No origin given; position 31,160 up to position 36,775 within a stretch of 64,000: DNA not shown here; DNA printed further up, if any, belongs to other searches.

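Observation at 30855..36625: Single-polypeptide AddB-AddA fusion (inactive helicase - RecB nuclease - UvrD helicase) with a coupled downstream ORF of unknown function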

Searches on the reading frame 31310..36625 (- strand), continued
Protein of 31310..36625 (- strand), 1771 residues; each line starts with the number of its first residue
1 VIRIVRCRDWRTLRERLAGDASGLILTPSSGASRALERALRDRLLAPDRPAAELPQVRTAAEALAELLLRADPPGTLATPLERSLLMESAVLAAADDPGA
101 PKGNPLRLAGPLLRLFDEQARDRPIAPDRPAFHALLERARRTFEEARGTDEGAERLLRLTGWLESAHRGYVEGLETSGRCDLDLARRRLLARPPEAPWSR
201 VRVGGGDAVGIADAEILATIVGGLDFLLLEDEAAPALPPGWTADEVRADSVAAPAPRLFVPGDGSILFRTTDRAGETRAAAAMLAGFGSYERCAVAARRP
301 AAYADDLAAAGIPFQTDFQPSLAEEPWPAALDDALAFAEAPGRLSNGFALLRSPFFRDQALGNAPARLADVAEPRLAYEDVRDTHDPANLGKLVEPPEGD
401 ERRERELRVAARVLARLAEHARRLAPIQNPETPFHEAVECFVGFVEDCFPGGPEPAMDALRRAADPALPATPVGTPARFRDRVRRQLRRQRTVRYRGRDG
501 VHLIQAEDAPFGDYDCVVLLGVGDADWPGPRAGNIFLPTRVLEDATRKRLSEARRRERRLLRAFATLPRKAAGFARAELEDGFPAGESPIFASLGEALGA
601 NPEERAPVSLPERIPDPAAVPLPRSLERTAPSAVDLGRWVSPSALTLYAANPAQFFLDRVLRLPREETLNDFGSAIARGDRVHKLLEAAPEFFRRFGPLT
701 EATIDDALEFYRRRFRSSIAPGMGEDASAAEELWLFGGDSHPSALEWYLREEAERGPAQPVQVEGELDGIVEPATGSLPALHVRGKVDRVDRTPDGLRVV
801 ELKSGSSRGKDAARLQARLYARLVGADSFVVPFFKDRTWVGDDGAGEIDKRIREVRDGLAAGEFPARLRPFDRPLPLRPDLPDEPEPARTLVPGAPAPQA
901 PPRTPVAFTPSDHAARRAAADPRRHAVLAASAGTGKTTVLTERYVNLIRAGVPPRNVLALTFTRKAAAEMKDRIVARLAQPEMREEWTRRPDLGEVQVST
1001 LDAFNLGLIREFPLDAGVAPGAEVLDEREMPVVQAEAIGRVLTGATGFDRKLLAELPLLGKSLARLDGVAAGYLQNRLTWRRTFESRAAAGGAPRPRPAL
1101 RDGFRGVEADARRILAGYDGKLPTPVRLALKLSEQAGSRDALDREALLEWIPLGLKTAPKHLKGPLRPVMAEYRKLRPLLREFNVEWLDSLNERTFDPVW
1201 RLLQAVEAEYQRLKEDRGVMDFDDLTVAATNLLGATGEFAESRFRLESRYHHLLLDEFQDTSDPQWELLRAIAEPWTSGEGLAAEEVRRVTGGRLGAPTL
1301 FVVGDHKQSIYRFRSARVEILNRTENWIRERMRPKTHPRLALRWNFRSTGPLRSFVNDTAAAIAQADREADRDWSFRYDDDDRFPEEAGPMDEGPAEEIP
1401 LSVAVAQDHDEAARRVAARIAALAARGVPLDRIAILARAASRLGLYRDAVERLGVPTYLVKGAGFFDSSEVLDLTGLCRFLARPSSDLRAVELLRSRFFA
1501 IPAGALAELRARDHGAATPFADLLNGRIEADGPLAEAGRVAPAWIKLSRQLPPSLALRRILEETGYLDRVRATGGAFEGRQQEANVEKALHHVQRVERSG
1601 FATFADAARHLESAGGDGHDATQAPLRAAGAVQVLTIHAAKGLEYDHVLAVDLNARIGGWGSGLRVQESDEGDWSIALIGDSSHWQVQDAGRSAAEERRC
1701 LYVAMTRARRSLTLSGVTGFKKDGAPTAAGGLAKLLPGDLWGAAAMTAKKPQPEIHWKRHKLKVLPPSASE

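Call 10: find_homologous_proteins(query=window:31313-36625:-, max_evalue=0.00001)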
Query window:31313-36625:- (1771 aa): 102 proteins with E <= 0.00001 among 8000 candidates.
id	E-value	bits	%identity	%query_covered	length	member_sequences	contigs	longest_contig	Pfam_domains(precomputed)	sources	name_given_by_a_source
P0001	0.0e+0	3925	100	100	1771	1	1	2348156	PF13538.13,PF12705.14,PF13361.13,PF13245.13,PF00580.28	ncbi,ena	-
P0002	0.0e+0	2323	63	100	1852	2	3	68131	PF13538.13,PF12705.14,PF13361.13,PF13245.13,PF00580.28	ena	-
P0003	0.0e+0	2313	64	100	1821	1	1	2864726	PF13538.13,PF12705.14,PF13361.13,PF13245.13,PF00580.28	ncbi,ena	-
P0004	0.0e+0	2295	63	100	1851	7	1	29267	PF13538.13,PF12705.14,PF13361.13,PF13245.13,PF00580.28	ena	-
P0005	0.0e+0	2238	62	100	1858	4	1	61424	PF13538.13,PF12705.14,PF13361.13,PF13245.13,PF00580.28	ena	-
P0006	0.0e+0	2221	62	100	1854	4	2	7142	PF13538.13,PF12705.14,PF13361.13,PF13245.13,PF00580.28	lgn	-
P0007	0.0e+0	2221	61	100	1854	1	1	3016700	PF13538.13,PF12705.14,PF13361.13,PF13245.13,PF00580.28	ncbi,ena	-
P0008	0.0e+0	2207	63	100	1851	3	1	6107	PF13538.13,PF12705.14,PF13361.13,PF13245.13,PF00580.28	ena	-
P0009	0.0e+0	2199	63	100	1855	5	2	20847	PF13538.13,PF12705.14,PF13361.13,PF13245.13,PF00580.28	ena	-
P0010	0.0e+0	2192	61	99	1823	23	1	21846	PF13538.13,PF12705.14,PF13361.13,PF13245.13,PF00580.28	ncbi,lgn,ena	-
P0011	0.0e+0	2177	61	100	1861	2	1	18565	PF13538.13,PF12705.14,PF13361.13,PF13245.13,PF00580.28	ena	-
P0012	0.0e+0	2174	60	99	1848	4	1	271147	PF13538.13,PF12705.14,PF13361.13,PF13245.13,PF00580.28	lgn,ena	-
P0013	0.0e+0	2170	61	100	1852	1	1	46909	PF13538.13,PF12705.14,PF13361.13,PF13245.13,PF00580.28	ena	-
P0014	0.0e+0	2161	62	100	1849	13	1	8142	PF13538.13,PF12705.14,PF13361.13,PF13245.13,PF00580.28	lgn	-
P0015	0.0e+0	2151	62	100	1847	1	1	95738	PF13538.13,PF12705.14,PF13361.13,PF13245.13,PF00580.28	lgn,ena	-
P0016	0.0e+0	2151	60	100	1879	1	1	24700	PF13538.13,PF12705.14,PF13361.13,PF13245.13,PF00580.28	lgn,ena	-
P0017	0.0e+0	2099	59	100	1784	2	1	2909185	PF13538.13,PF12705.14,PF13361.13,PF13245.13,PF00580.28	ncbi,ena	-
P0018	0.0e+0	1772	61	81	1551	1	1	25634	PF12705.14,PF13245.13,PF00580.28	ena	-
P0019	1.8e-102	362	36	32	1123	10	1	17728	PF13538.13,PF12705.14,PF13361.13,PF13245.13,PF00580.28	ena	-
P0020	1.1e-101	360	35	48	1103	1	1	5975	PF13538.13,PF12705.14,PF13361.13,PF13245.13,PF00580.28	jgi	jgi:ATP-dependent helicase/nuclease subunit A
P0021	2.0e-101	359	36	48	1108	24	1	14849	PF13538.13,PF12705.14,PF13361.13,PF13245.13,PF00580.28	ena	-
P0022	1.4e-41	161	32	29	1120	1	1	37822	PF13538.13,PF12705.14,PF13361.13,PF13245.13,PF00580.28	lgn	-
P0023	1.1e-39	154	31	28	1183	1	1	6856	PF13538.13,PF12705.14,PF13361.13,PF13245.13,PF00580.28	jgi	jgi:ATP-dependent helicase/nuclease subunit A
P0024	4.0e-39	152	29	29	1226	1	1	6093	PF13538.13,PF12705.14,PF13361.13,PF13245.13,PF00580.28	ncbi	-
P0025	4.0e-38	149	32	30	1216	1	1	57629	PF13538.13,PF12705.14,PF13361.13,PF13245.13,PF00580.28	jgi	-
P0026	2.6e-35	140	29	29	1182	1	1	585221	PF13538.13,PF12705.14,PF13361.13,PF13245.13,PF00580.28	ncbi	-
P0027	4.8e-35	139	31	44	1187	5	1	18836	PF13538.13,PF12705.14,PF13361.13,PF13245.13,PF00580.28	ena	-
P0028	2.7e-32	130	30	26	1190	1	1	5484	PF13538.13,PF12705.14,PF13361.13,PF13245.13,PF00580.28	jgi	jgi:ATP-dependent helicase/nuclease subunit A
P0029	6.0e-32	129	31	30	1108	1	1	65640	PF13538.13,PF12705.14,PF13361.13,PF13245.13,PF00580.28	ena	-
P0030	1.3e-31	127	28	32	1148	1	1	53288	PF13538.13,PF12705.14,PF13361.13,PF13245.13,PF00580.28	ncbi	-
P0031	2.4e-31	127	27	30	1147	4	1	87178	PF13538.13,PF12705.14,PF13361.13,PF13245.13,PF00580.28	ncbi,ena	-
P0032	3.5e-31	126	28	29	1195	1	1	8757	PF13538.13,PF12705.14,PF13361.13,PF13245.13,PF00580.28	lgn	-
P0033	5.6e-31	125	30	29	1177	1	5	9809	PF13538.13,PF12705.14,PF13361.13,PF13245.13,PF00580.28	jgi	-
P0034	1.0e-30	124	29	61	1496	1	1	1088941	PF13538.13,PF12705.14,PF13361.13,PF13245.13,PF00580.28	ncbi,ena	-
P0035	2.5e-30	123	31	25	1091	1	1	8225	PF13538.13,PF12705.14,PF13361.13,PF13245.13,PF00580.28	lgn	-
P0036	5.2e-30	122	27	46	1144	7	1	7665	PF13538.13,PF12705.14,PF13361.13,PF13245.13,PF00580.28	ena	-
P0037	1.7e-29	120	27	44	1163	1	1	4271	PF13538.13,PF12705.14,PF13361.13,PF13245.13,PF00580.28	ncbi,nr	ncbi:MAG TPA: UvrD-helicase domain-containing protein, partial [Lacipirellulaceae bacterium]|nr:UvrD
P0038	9.3e-29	118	35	11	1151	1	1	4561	PF13538.13,PF12705.14,PF13361.13,PF13245.13,PF00580.28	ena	-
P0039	1.0e-28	118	29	30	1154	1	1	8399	PF13538.13,PF12705.14,PF13361.13,PF13245.13,PF00580.28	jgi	jgi:ATP-dependent helicase/nuclease subunit A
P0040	1.1e-28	118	31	29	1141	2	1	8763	PF13538.13,PF12705.14,PF13361.13,PF13245.13,PF00580.28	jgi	jgi:ATP-dependent helicase/nuclease subunit A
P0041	6.9e-28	115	28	45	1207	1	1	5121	PF13538.13,PF12705.14,PF13361.13,PF13245.13,PF00580.28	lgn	-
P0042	1.2e-27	114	29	29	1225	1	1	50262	PF13538.13,PF12705.14,PF13361.13,PF13245.13,PF00580.28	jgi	-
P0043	1.3e-27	114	29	29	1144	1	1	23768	PF13538.13,PF12705.14,PF01443.25,PF13361.13,PF13245.13,PF00580.28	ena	-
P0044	2.3e-27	113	29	29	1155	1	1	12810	PF13538.13,PF12705.14,PF13361.13,PF13245.13,PF00580.28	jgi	-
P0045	3.3e-27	113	29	46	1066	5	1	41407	PF13538.13,PF12705.14,PF01443.25,PF13361.13,PF13245.13,PF00580.28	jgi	jgi:ATP-dependent helicase/nuclease subunit A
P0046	6.6e-27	112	29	46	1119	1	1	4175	PF13538.13,PF12705.14,PF13361.13,PF13245.13,PF00580.28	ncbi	-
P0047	8.2e-27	112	29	25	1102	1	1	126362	PF13538.13,PF12705.14,PF13361.13,PF13245.13,PF00580.28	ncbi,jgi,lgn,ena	-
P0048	9.8e-27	111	28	29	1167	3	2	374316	PF13538.13,PF12705.14,PF13361.13,PF13245.13,PF00580.28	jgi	jgi:ATP-dependent helicase/nuclease subunit A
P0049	1.6e-26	111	38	7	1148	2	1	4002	PF13538.13,PF12705.14,PF13361.13,PF13245.13,PF00580.28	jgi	jgi:ATP-dependent helicase/nuclease subunit A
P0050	2.0e-26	110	30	28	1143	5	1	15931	PF13538.13,PF12705.14,PF13361.13,PF13245.13,PF00580.28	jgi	-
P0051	2.6e-26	110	28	29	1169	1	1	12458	PF13538.13,PF12705.14,PF13361.13,PF13245.13,PF00580.28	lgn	-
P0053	8.4e-26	108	28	29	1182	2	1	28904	PF13538.13,PF12705.14,PF13361.13,PF13245.13,PF00580.28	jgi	-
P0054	1.1e-25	108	28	29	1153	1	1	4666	PF13538.13,PF12705.14,PF13361.13,PF13245.13,PF00580.28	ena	-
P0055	1.5e-25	107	29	31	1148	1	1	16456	PF13538.13,PF12705.14,PF13361.13,PF13245.13,PF00580.28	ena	-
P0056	2.6e-25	107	29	45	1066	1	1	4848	PF13538.13,PF12705.14,PF13361.13,PF13245.13,PF00580.28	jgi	jgi:ATP-dependent helicase/nuclease subunit A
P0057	3.2e-25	106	29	29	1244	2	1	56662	PF13538.13,PF12705.14,PF13361.13,PF13245.13,PF00580.28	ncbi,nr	ncbi:MAG: UvrD-helicase domain-containing protein [Myxococcus sp.]|nr:UvrD-helicase domain-containin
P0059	1.4e-24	104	31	30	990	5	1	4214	PF13538.13,PF12705.14,PF13361.13,PF13245.13,PF00580.28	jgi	jgi:ATP-dependent helicase/nuclease subunit A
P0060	1.7e-24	104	27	45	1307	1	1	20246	PF13538.13,PF12705.14,PF13361.13,PF13245.13,PF00580.28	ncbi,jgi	ncbi:MAG: helicase-exonuclease AddAB subunit AddA [Planctomycetota bacterium]|jgi:ATP-dependent heli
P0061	1.9e-24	104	31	19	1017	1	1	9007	PF13538.13,PF12705.14,PF13361.13,PF13245.13,PF00580.28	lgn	-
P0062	2.0e-24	104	29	48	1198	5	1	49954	PF13538.13,PF12705.14,PF13361.13,PF13245.13,PF00580.28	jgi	jgi:ATP-dependent exoDNAse (exonuclease V) beta subunit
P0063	2.8e-24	103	28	31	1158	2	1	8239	PF13538.13,PF12705.14,PF13361.13,PF13245.13,PF00580.28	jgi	jgi:ATP-dependent helicase/nuclease subunit A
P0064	6.2e-24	102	36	10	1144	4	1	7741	PF13538.13,PF12705.14,PF13361.13,PF13245.13,PF00580.28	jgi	-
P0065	1.0e-23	101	31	29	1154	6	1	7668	PF13538.13,PF12705.14,PF13361.13,PF13245.13,PF00580.28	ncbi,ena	-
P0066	8.4e-23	98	28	28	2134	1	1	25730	PF13538.13,PF12705.14,PF13361.13,PF13245.13,PF00580.28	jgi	jgi:ATP-dependent helicase/nuclease subunit A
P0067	1.1e-22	98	28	28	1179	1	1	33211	PF13538.13,PF12705.14,PF13361.13,PF13245.13,PF00580.28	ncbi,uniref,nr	ncbi:double-strand break repair helicase AddA [Roseospira navarrensis]|uniref:DNA 3'-5' helicase n=1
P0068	1.2e-22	98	38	7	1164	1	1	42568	PF13538.13,PF12705.14,PF13361.13,PF13245.13,PF00580.28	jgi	jgi:ATP-dependent helicase/nuclease subunit A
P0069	1.4e-22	97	30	31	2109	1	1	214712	PF13538.13,PF12705.14,PF13361.13,PF13245.13,PF00580.28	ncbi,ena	-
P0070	1.6e-22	97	34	8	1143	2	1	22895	PF13538.13,PF12705.14,PF13361.13,PF13245.13,PF00580.28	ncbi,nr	ncbi:MAG: double-strand break repair helicase AddA [Rhodovarius sp.]|nr:double-strand break repair h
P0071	2.6e-22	97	29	30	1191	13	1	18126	PF13538.13,PF12705.14,PF13361.13,PF13245.13,PF00580.28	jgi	jgi:ATP-dependent helicase/nuclease subunit A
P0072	5.1e-22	96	28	45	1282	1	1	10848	PF13538.13,PF12705.14,PF13361.13,PF13245.13,PF00580.28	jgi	jgi:ATP-dependent helicase/nuclease subunit A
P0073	5.2e-22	96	27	45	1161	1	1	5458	PF13538.13,PF12705.14,PF13361.13,PF13245.13,PF00580.28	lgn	-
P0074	1.1e-21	94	28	46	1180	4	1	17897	PF13538.13,PF12705.14,PF13361.13,PF13245.13,PF00580.28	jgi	jgi:ATP-dependent helicase/nuclease subunit A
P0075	1.7e-21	94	37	6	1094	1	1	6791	PF13538.13,PF12705.14,PF13361.13,PF13245.13,PF00580.28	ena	-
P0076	1.9e-21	94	28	28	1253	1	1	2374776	PF13538.13,PF12705.14,PF13604.13,PF13361.13,PF13245.13,PF00580.28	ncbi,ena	-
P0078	2.6e-21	93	35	8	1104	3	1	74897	PF13538.13,PF12705.14,PF01443.25,PF13361.13,PF13245.13,PF00580.28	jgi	jgi:ATP-dependent helicase/nuclease subunit A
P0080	3.9e-20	89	28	32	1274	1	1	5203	PF13538.13,PF12705.14,PF13361.13,PF13245.13,PF00580.28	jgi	jgi:ATP-dependent exoDNAse (exonuclease V) beta subunit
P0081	5.6e-20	89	29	28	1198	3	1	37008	PF13538.13,PF12705.14,PF13361.13,PF13245.13,PF00580.28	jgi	jgi:ATP-dependent exoDNAse (exonuclease V) beta subunit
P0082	7.5e-20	88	38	9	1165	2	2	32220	PF13538.13,PF12705.14,PF13361.13,PF13245.13,PF00580.28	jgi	jgi:ATP-dependent helicase/nuclease subunit A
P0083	2.2e-19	87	36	9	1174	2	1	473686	PF13538.13,PF12705.14,PF13361.13,PF13245.13,PF00580.28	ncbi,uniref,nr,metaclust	ncbi:double-strand break repair helicase AddA [Salinarimonas rosea]|uniref:double-strand break repai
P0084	4.4e-19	86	28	28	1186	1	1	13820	PF13538.13,PF12705.14,PF13361.13,PF13245.13,PF00580.28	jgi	jgi:ATP-dependent helicase/nuclease subunit A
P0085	4.8e-19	86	25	30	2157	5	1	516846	PF13538.13,PF12705.14,PF13361.13,PF13245.13,PF00580.28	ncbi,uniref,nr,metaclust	ncbi:hypothetical protein AUC68_01450 [Methyloceanibacter methanicus]|uniref:DNA 3'-5' helicase n=1 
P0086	8.0e-19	85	37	7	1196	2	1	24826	PF13538.13,PF12705.14,PF13361.13,PF13245.13,PF00580.28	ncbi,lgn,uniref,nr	ncbi:double-strand break repair helicase AddA [Oceanicella actignis]|uniref:double-strand break repa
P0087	8.8e-19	85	29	29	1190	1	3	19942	PF13538.13,PF12705.14,PF13361.13,PF13245.13,PF00580.28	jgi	jgi:ATP-dependent helicase/nuclease subunit A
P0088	1.4e-18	84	26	28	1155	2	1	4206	PF13538.13,PF12705.14,PF13361.13,PF13245.13,PF00580.28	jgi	-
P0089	2.7e-18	83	28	41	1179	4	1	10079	PF13538.13,PF12705.14,PF13361.13,PF13245.13,PF00580.28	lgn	-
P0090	2.6e-17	80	28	29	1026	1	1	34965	PF13538.13,PF12705.14,PF13361.13,PF13245.13,PF00580.28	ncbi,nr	ncbi:MAG: UvrD-helicase domain-containing protein [Candidatus Sericytochromatia bacterium]|nr:UvrD-h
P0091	4.3e-17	79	28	29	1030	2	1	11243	PF13538.13,PF12705.14,PF13361.13,PF13245.13,PF00580.28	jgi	jgi:ATP-dependent helicase/nuclease subunit A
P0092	1.3e-16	78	29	24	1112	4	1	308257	PF13538.13,PF12705.14,PF13361.13,PF13245.13,PF00580.28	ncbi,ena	-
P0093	1.7e-16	77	27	30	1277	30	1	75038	PF13538.13,PF12705.14,PF13361.13,PF13245.13,PF00580.28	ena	-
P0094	9.3e-16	75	34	9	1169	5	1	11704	PF13538.13,PF12705.14,PF13361.13,PF13245.13,PF00580.28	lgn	-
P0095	1.6e-15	74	29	28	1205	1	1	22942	PF13538.13,PF12705.14,PF13361.13,PF13245.13,PF00580.28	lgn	-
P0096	2.7e-15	73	29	29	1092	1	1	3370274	PF13538.13,PF12705.14,PF13604.13,PF13361.13,PF13245.13,PF00580.28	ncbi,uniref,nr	ncbi:UvrD-helicase domain-containing protein [Miltoncostaea marina]|uniref:UvrD-helicase domain-cont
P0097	7.7e-15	72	29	46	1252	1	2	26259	PF13538.13,PF12705.14,PF13361.13,PF13245.13,PF00580.28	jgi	jgi:ATP-dependent exoDNAse (exonuclease V) beta subunit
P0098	1.6e-14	71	27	30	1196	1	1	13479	PF13538.13,PF12705.14,PF13361.13,PF13245.13,PF00580.28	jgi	jgi:ATP-dependent helicase/nuclease subunit A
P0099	3.3e-14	70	29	40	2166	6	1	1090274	PF13538.13,PF12705.14,PF13361.13,PF13245.13,PF00580.28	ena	-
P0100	6.6e-14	69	33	8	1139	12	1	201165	PF13538.13,PF12705.14,PF13361.13,PF13245.13,PF00580.28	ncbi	-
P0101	4.6e-10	56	38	6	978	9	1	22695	PF13538.13,PF12705.14,PF13604.13,PF13361.13,PF13245.13,PF00580.28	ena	-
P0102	1.9e-7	47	28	45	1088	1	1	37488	PF13538.13,PF12705.14,PF13604.13,PF13361.13,PF13245.13,PF00580.28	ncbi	-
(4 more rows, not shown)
